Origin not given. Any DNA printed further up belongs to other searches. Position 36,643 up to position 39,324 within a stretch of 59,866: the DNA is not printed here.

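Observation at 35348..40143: Orphan glycyl-radical enzyme flanked by a LarA-like gene and a ribokinase, with no activating enzyme in the window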

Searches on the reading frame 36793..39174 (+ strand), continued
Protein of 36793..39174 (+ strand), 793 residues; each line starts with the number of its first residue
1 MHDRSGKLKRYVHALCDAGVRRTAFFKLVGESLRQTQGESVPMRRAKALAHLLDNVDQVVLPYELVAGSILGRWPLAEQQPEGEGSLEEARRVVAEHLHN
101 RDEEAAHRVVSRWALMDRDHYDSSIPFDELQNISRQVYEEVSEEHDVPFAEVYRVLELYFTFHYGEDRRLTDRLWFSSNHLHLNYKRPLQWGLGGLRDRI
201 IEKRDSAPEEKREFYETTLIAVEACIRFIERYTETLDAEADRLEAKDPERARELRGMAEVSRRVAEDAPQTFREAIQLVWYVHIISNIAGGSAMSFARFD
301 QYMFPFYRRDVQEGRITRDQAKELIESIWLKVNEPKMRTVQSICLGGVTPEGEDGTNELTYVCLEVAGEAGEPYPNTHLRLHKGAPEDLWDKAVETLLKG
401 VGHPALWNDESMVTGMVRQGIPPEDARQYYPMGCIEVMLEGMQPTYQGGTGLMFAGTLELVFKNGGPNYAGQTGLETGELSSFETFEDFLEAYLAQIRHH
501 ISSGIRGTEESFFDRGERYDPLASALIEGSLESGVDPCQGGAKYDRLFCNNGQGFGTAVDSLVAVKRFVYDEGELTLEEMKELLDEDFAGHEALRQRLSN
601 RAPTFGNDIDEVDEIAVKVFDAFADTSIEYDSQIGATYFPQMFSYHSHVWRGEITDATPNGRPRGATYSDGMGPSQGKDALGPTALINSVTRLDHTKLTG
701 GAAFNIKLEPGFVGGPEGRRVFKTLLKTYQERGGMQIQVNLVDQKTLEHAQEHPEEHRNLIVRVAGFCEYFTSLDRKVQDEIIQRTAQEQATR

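Call 57: search_protein_families(library=pfam, proteins=[L026:16900-17871:+, L039:3044-4078:+, L034:17171-18184:+, L034:19860-20741:+, L036:5933-6676:+, L049:4209-4901:-, L026:5581-6390:+, L030:14013-15371:+, L047:5847-6572:+, L042:7793-9217:+], max_evalue=0.001)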
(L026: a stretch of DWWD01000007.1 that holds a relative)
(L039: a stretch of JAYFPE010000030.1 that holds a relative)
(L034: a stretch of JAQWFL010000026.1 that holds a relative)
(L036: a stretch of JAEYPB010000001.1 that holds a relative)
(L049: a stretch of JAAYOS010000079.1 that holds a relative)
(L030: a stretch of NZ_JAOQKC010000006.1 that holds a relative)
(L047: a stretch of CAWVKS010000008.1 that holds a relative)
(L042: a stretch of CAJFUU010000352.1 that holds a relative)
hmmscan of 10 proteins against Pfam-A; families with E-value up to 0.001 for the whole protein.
L026:16900-17871:+ (323 aa): 15 families
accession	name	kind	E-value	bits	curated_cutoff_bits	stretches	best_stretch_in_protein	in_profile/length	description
PF04198.19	Sugar-bind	-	1.7e-63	214.7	27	1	59-319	6-256/257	Putative sugar-binding domain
PF04545.22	Sigma70_r4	-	4.6e-07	29.7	24.1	1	9-42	11-44/50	Sigma-70, region 4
PF08281.18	Sigma70_r4_2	-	9.8e-07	28.8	25.7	1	9-44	17-52/54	Sigma-70, region 4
PF08279.18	HTH_11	-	1e-06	29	25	1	7-48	5-44/55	HTH domain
PF13545.12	HTH_Crp_2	-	2.7e-06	27.7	27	1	18-49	22-53/70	Crp-like helix-turn-helix domain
PF13384.12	HTH_23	-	3.7e-06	27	24.6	1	14-47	13-46/50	Homeodomain-like domain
PF13936.12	HTH_38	-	6.7e-06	26.2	27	1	15-40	17-42/44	Helix-turn-helix domain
PF14493.12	HTH_40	-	3.4e-05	24.5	27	0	14-66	8-61/89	Helix-turn-helix domain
PF12802.13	MarR_2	-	3.8e-05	24.2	27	1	18-49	19-51/61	MarR family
PF13412.12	HTH_24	-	8.2e-05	22.5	21.9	1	17-49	16-48/48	Winged helix-turn-helix DNA-binding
PF01381.28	HTH_3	-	0.00021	21.7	23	1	16-37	7-28/55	Helix-turn-helix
PF01047.28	MarR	-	0.00022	21.5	24.6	1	14-48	13-47/59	MarR family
PF00392.27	GntR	-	0.00029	20.9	27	1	19-51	24-57/64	Bacterial regulatory proteins, gntR family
PF07638.17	Sigma70_ECF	-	0.0003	21.2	21.1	1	7-43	140-176/185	ECF sigma factor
PF13518.12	HTH_28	-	0.00039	20.9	25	1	9-45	4-39/52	Helix-turn-helix domain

L039:3044-4078:+ (344 aa): 5 families
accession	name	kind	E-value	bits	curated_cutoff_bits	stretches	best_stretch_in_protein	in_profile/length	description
PF00532.27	Peripla_BP_1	-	3.2e-27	96.2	22.2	1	66-325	1-271/281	Periplasmic binding proteins and sugar binding domain of LacI family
PF13377.12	Peripla_BP_3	-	1.1e-20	74.9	26.5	1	180-341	2-167/167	Periplasmic binding protein-like domain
PF13407.12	Peripla_BP_4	-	5.5e-16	59.3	35.1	1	69-272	1-208/258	Periplasmic binding protein domain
PF00356.27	LacI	-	1.5e-14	53.9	27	1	10-55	1-46/46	Bacterial regulatory proteins, lacI family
PF04967.18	HTH_10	-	0.00088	19.5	23.1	0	32-69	15-52/53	HTH DNA binding domain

L034:17171-18184:+ (337 aa): 6 families
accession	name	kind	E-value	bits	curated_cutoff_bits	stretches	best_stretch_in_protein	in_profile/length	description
PF07859.19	Abhydrolase_3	-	2.4e-51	174.9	25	1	96-314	1-209/210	alpha/beta hydrolase fold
PF20434.5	BD-FAE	-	5.1e-21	75.6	26.8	1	83-191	3-114/215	BD-FAE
PF00135.34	COesterase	-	4.8e-13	49.3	27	1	81-195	90-213/515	Carboxylesterase family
PF00326.27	Peptidase_S9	-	3.4e-07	30.4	22.6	1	152-313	50-189/213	Prolyl oligopeptidase family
PF01738.24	DLH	-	9.5e-05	22.5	21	0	289-334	164-209/217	Dienelactone hydrolase family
PF10340.15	Say1_Mug180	-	0.00023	20.6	21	1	54-191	81-222/374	Steryl acetyl hydrolase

L034:19860-20741:+ (293 aa): 3 families
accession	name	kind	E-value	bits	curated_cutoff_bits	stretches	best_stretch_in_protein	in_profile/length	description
PF01116.26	F_bP_aldolase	-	6.5e-78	262.5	25.5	1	5-291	3-277/277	Fructose-bisphosphate aldolase class-II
PF00977.27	His_biosynth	-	0.00027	20.9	23.6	1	39-221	42-214/228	Histidine biosynthesis protein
PF02581.23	TMP-TENI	-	0.00044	20.1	27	0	150-226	103-177/180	Thiamine monophosphate synthase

L036:5933-6676:+ (247 aa): 2 families
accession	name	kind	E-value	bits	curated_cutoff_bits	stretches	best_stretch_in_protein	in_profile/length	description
PF12833.13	HTH_18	-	2.3e-20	73.1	33.6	1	157-231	5-79/80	Helix-turn-helix domain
PF00165.29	HTH_AraC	-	1.1e-09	38.6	26.6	1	194-231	6-42/42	Bacterial regulatory helix-turn-helix proteins, AraC family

L049:4209-4901:- (230 aa): 2 families
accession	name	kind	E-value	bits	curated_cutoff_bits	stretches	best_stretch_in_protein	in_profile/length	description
PF00072.30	Response_reg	-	1.3e-30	106.3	30.2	1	10-119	1-111/111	Response regulator receiver domain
PF00486.34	Trans_reg_C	-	9.3e-30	103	26.2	1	152-227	1-77/77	Transcriptional regulatory protein, C terminal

L026:5581-6390:+ (269 aa): 3 families
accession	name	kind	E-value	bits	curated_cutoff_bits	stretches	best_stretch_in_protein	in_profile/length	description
PF07702.18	UTRA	-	2.2e-33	115.5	23.8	1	110-241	2-134/141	UTRA domain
PF00392.27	GntR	-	1.5e-12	47.4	27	1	43-85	21-63/64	Bacterial regulatory proteins, gntR family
PF14502.12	HTH_41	-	0.00066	19.5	25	0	51-77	11-37/48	Helix-turn-helix domain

L030:14013-15371:+ (452 aa): 1 family
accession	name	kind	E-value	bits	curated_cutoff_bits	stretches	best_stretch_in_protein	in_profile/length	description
PF01554.23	MatE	-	1.5e-47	161.7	24.9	2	20-180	1-160/161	MatE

L047:5847-6572:+ (241 aa): 1 family
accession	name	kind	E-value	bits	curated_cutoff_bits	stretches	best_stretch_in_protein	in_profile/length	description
PF07385.18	Lyx_isomer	-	2.1e-97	325.1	20.8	1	17-236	1-222/222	D-lyxose isomerase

L042:7793-9217:+ (475 aa): 9 families
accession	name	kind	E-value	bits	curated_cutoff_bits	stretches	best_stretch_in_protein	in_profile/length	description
PF07992.20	Pyr_redox_2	-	2.9e-65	221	26.1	1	1-292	1-278/291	Pyridine nucleotide-disulphide oxidoreductase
PF00070.33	Pyr_redox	-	4.4e-18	66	22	1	154-223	3-72/82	Pyridine nucleotide-disulphide oxidoreductase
PF02852.28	Pyr_redox_dim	-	1.1e-16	61.5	25.3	1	330-433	3-105/110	Pyridine nucleotide-disulphide oxidoreductase, dimerisation domain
PF13450.12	NAD_binding_8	-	3.3e-08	34.1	21.9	1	155-185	1-31/68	NAD(P)-binding Rossmann-like domain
PF13738.12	Pyr_redox_3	-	1.1e-07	31.8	30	1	69-282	93-305/305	Pyridine nucleotide-disulphide oxidoreductase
PF13454.12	NAD_binding_9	-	1.1e-06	29.2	21.8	0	155-184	2-35/155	FAD-NAD(P)-binding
PF01266.30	DAO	-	1.7e-06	28.2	27.9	1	154-182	3-31/353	FAD dependent oxidoreductase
PF03486.20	HI0933_like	-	9.6e-06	25.6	50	0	153-185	3-35/244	HI0933-like protein Rossmann domain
PF13241.12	NAD_binding_7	-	0.0004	21.4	22.1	0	151-187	8-41/104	Putative NAD(P)-binding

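Call 61: search_protein_families(library=ncbifam, proteins=[L008:765-1979:+, L019:2-544:+, L084:1294-2616:+, L001:8875-9924:+], max_evalue=0.00001)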
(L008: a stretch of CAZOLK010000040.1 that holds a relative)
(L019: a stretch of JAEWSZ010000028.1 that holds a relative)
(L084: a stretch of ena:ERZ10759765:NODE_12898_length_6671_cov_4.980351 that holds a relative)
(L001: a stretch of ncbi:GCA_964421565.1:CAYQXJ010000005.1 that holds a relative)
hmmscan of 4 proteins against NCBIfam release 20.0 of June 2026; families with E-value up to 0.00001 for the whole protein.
L008:765-1979:+ (404 aa): 1 family
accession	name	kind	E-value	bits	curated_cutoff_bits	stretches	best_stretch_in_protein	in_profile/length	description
NF052515.1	NPN_iso_grp_22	equivalog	4.4e-150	500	400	1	16-397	3-389/392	nickel pincer cofactor-dependent isomerase, group 22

L019:2-544:+ (180 aa): 1 family
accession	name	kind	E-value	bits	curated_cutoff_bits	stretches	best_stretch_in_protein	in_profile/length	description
NF052515.1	NPN_iso_grp_22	equivalog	1.9e-59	201.5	400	1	5-156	240-390/392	nickel pincer cofactor-dependent isomerase, group 22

L084:1294-2616:+ (440 aa): 5 families
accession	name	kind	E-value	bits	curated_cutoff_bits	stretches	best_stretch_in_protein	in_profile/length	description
NF033504.2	Ni_dep_LarA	equivalog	6.7e-100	334.8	460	1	3-426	2-417/422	nickel-dependent lactate racemase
NF052593.1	NPN_racem_MAR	equivalog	4.3e-86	289.1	500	1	3-335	1-331/415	nickel-dependent malate racemase, LarAH6 family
NF052595.1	NPN_LarAH5_MAR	equivalog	4.5e-73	246.6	462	1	3-347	1-341/415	nickel-dependent malate racemase, LarAH5 family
NF052525.1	NPN_LarAH10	equivalog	3.4e-70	236.9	540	1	2-330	2-337/426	NPN-dependent 2-hydroxyacid racemase, LarAH10 family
NF052592.1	LarAH_14_15_16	equivalog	2.4e-15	55.9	740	1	19-208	29-220/520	NPN-dependent hydroxyacid isomerase, LarAH14/15/16 family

L001:8875-9924:+ (349 aa): 2 families
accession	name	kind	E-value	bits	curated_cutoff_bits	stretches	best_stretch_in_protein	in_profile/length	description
NF050136.1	PGL_lacton_Staph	exception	1.9e-52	178.4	500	1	4-344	4-339/341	6-phosphogluconolactonase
NF008258.1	PRK11028.1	equivalog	5.4e-44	150.6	370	1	10-332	9-314/330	6-phosphogluconolactonase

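Call 63: find_encoding_contigs(protein=P0001, flank=1000, max_places=2)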
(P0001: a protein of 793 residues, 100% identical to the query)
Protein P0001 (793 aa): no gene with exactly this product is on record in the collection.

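Call 65: find_encoding_contigs(protein=P0121, flank=10000, max_places=3)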
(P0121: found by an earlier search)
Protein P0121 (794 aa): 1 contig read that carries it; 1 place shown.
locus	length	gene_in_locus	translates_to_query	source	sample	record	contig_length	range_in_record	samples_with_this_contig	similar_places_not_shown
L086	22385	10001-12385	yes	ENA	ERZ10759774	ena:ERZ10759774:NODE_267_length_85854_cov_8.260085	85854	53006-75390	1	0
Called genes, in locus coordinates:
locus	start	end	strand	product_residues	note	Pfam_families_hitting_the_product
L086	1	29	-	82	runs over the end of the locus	PF13187:Fer4_9 (faint), PF14697:Fer4_21 (faint), PF12797:Fer4_2 (faint), PF12837:Fer4_6 (faint), PF13237:Fer4_10 (faint), PF00037:Fer4 (faint), PF13484:Fer4_16 (faint), PF12838:Fer4_7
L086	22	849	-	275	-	PF01513:NAD_kinase, PF20143:NAD_kinase_C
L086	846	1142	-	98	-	-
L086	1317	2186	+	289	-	PF04055:Radical_SAM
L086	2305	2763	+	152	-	PF04073:tRNA_edit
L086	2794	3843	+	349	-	PF03664:Glyco_hydro_62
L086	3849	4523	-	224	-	PF01553:Acyltransferase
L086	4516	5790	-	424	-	PF07690:MFS_1, PF11700:ATG22, PF07690:MFS_1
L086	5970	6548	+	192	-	PF02525:Flavodoxin_2, PF03358:FMN_red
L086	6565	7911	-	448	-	PF07690:MFS_1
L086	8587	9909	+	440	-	PF09861:Lar_N, PF21113:LarA_C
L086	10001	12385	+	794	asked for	PF02901:PFL-like, PF01228:Gly_radical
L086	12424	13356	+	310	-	PF00294:PfkB, PF08543:Phos_pyr_kin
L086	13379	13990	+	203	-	PF23023:Anti-Pycsar_Apyc1 (weak), PF00753:Lactamase_B, PF13483:Lactamase_B_3 (faint), PF12706:Lactamase_B_2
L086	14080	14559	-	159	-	PF06146:PsiE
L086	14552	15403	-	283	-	PF07885:Ion_trans_2, PF27232:MJ1433_C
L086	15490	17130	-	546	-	PF02129:Peptidase_S15, PF08530:PepX_C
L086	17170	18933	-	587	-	PF07940:Hepar_II_III_C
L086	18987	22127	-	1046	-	PF13385:Laminin_G_3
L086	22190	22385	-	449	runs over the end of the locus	PF00890:FAD_binding_2 (faint), PF12831:FAD_oxidored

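Call 89: find_related_loci(query=window:36793-39174:+, collection=metagenome_contigs, flank=10000)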
Query window:36793-39174:+ (793 aa) in metagenome_contigs; peptide patterns used: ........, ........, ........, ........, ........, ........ (x = any residue, [..] = any of these).
365 stretches matched a pattern; 224 encode a relative of the query (tblastn E <= 1e-3); the best 80 are kept; 80 distinct loci.
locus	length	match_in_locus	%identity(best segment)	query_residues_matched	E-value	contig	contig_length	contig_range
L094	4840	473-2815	50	1-788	0e+0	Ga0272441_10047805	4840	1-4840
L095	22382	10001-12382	52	1-788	0e+0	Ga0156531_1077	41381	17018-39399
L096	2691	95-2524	41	1-788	0e+0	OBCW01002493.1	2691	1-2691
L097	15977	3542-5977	40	1-789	8e-171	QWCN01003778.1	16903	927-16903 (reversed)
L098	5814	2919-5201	34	27-789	2e-129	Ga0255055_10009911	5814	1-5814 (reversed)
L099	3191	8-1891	37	180-789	8e-132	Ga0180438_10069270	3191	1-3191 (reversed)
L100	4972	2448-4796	34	1-786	2e-122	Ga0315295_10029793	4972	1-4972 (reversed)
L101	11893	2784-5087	30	27-789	2e-120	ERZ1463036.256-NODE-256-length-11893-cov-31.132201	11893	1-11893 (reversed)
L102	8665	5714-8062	33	1-786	2e-119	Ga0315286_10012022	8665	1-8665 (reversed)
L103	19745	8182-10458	33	28-788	4e-119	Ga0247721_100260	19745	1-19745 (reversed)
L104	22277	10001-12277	32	28-788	3e-119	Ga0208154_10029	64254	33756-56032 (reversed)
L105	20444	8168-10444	32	28-788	3e-119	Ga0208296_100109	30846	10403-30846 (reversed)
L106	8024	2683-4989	31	31-789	5e-118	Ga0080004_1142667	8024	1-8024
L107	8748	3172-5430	32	29-786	6e-118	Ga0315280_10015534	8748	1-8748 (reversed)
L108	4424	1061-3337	31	28-788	1e-119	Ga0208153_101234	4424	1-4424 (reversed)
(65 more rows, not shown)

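Call 99: predict_structure(alignment_id=A1)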
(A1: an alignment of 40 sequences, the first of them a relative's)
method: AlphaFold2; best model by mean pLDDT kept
length: 793 residues; sequences in the alignment: 40
mean_pLDDT: 91.8   pTM: 0.92
mean pLDDT of the five models: 91.8, 91.1, 90.9, 90.2, 89.7
residues with pLDDT >= 90: 585; 70-90: 179; 50-70: 24; < 50: 5
segments of 3 or more residues with pLDDT < 50: 789-793
pLDDT, mean of each block of 10 residues (from residue 1): 97 91 94 95 95 98 96 86 76 93 73 73 85 92 87 90 90 78 93 98 96 97 98 98 97 98 98 98 92 83 98 98 98 88 96 98 97 95 97 95 94 97 97 90 87 93 94 94 97 98 94 80 94 93 93 94 98 97 95 93 93 98 97 94 82 91 89 83 93 96 88 88 96 94 91 87 86 88 69 35
secondary structure, 60 per line:
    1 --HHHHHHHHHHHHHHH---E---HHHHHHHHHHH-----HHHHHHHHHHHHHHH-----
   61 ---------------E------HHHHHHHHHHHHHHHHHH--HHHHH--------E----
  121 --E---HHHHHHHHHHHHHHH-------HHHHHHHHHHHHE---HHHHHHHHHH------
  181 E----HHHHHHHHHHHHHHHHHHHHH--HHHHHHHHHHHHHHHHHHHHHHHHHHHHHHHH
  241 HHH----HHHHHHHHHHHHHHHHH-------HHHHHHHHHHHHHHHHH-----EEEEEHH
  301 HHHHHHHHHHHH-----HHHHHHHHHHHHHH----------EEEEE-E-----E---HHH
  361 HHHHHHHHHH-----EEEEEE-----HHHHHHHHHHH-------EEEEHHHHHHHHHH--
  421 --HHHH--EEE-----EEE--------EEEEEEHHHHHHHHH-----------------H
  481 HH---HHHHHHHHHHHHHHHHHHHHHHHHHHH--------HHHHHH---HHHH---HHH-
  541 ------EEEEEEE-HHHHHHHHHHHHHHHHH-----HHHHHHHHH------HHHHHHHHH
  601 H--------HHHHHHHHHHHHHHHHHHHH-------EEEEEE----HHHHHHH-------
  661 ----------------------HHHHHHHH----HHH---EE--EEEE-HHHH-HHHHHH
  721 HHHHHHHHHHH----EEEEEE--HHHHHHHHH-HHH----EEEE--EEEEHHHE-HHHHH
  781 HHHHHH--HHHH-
elements in order (helices of 4 or more, strands of 3 or more residues): H3-17 H25-35 H41-55 H83-100 H103-107 H127-141 H149-160 H165-174 H186-206 H209-243 H248-264 H272-288 E294-298 H299-312 H318-331 E342-346 H358-370 E376-381 H387-397 E405-408 H409-418 H423-426 E429-431 E437-439 E448-453 H454-462 H486-512 H521-526 H530-533 E547-553 H555-571 H577-585 H592-601 H610-629 E637-642 H647-653 H683-690 E705-708 H710-713 H715-731 E736-741 H744-752 E761-764 E767-770 H776-786 H789-792
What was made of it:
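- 36793..39174 (+): Glycyl radical enzyme, 793 aa, of the CxE (1,2-eliminase/isomerase) type. Member of an uncharacterised clade. AlphaFold model has pLDDT 91.8 and pTM 0.92 (call 99).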

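Call 101: fold_search(model_id=the predicted structure, library=pdb)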
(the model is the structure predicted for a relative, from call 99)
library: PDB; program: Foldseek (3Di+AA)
matches with E <= 10: 294; with E <= 0.001: 72
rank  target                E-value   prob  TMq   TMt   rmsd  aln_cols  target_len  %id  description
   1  1r8w_A                1.7e-52  1.00  0.81  0.81   7.3       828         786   29  Native structure of the B12-independent glycerol dehydratase from clostridium butyricum (released 2004-06-01)
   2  5i2g_B                4.1e-50  1.00  0.81  0.81   7.1       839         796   28  1,2-propanediol Dehydration in Roseburia inulinivorans; Structural Basis for Substrate and Enantiomer Selectivity (released 2016-06-01)
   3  9rco_A                7.5e-50  1.00  0.81  0.81   6.4       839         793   27  1,2-propanediol dehydratase with 0.1 % glycerol additive (released 2025-06-11)
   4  5i2g_A                2.0e-49  1.00  0.82  0.81   7.3       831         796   28  1,2-propanediol Dehydration in Roseburia inulinivorans; Structural Basis for Substrate and Enantiomer Selectivity (released 2016-06-01)
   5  9rcp_B                3.1e-49  1.00  0.81  0.81   6.8       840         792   28  1,2-propanediol dehydratase with 0.1 % 1,3-propanediol additive (released 2025-06-11)
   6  9f3x_C                1.0e-48  1.00  0.81  0.81   7.5       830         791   29  CutC choline lyase in complex with cyclopropylcholine (released 2024-05-08)
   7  9rcp_C                1.1e-48  1.00  0.81  0.81   6.4       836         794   28  1,2-propanediol dehydratase with 0.1 % 1,3-propanediol additive (released 2025-06-11)
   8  5fau_B                3.0e-48  1.00  0.81  0.81   7.1       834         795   29  wild-type choline TMA lyase in complex with choline (released 2016-09-28)
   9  5i2a_A                3.8e-48  1.00  0.82  0.78   7.3       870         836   27  1,2-propanediol Dehydration in Roseburia inulinivorans; Structural Basis for Substrate and Enantiomer Selectivity (released 2016-06-01)
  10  2f3o_A                3.8e-48  1.00  0.79  0.81   7.2       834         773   28  Crystal Structure of a glycyl radical enzyme from Archaeoglobus fulgidus (released 2006-03-07)
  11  9rcq_A                8.5e-48  1.00  0.81  0.79   7.1       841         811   28  1,2-propanediol dehydratase with no ligand additives (released 2025-06-11)
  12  5i2a_B                8.9e-48  1.00  0.81  0.77   7.3       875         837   27  1,2-propanediol Dehydration in Roseburia inulinivorans; Structural Basis for Substrate and Enantiomer Selectivity (released 2016-06-01)
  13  5faw_A                1.3e-47  1.00  0.81  0.80   7.1       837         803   28  T502A mutant of choline TMA-lyase (released 2016-09-28)
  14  5kdp_A                2.7e-47  1.00  0.81  0.80   7.1       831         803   28  E491A mutant of choline TMA-lyase (released 2016-09-28)
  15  5fay_A                3.3e-47  1.00  0.82  0.81   7.0       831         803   29  Y208F mutant of choline TMA-lyase (released 2016-09-28)
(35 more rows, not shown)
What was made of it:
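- On Glycyl radical enzyme superfamily (PFL-like): Model pLDDT 91.8, TM about 0.8 to solved GREs (calls 99, 101).
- Closest known: YbiW / PflD. Different: 26-29% identity (call 101).
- The structure model is confident and has the GRE fold (calls 99, 101).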
